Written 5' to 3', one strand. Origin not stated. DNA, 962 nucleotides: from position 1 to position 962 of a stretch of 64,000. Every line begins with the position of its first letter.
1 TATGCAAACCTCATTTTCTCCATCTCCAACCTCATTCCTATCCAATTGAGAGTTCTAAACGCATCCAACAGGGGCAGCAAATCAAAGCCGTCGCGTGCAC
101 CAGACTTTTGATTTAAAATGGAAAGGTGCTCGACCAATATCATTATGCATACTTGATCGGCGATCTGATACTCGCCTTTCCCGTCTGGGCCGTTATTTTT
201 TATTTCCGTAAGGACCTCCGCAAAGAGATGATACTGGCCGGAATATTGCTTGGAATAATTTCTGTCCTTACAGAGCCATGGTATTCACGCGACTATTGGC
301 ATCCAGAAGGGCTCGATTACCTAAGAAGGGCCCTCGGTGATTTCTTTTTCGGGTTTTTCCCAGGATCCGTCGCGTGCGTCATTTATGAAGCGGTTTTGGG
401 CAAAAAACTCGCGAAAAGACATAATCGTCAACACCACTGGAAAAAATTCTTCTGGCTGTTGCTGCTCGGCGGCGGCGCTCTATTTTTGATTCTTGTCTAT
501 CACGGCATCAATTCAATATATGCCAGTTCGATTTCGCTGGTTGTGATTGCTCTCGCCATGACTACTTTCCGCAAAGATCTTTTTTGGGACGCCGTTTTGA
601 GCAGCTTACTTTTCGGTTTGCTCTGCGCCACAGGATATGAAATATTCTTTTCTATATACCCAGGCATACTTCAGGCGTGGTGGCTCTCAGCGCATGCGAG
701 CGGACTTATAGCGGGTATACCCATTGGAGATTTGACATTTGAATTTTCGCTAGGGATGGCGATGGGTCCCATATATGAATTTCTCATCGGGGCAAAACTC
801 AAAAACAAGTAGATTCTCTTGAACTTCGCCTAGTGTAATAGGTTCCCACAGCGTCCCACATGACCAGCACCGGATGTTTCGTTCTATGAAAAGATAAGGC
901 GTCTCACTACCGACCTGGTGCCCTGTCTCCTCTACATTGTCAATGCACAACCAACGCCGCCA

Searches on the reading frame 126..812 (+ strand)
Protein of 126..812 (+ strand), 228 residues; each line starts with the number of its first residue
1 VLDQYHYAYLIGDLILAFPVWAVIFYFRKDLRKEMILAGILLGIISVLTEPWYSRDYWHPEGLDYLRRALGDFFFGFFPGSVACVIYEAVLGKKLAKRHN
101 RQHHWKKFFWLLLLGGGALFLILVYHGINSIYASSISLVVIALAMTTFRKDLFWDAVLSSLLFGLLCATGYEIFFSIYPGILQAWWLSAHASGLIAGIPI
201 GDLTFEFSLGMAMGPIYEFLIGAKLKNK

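Call 91: search_protein_families(library=pfam, proteins=[window:126-812:+], max_evalue=0.001)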
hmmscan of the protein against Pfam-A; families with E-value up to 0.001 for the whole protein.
window:126-812:+ (228 aa): 1 family
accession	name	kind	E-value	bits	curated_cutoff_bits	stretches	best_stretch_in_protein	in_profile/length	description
PF18916.5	Lycopene_cyc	-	1.8e-07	32.1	27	1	129-220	1-92/92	Lycopene cyclase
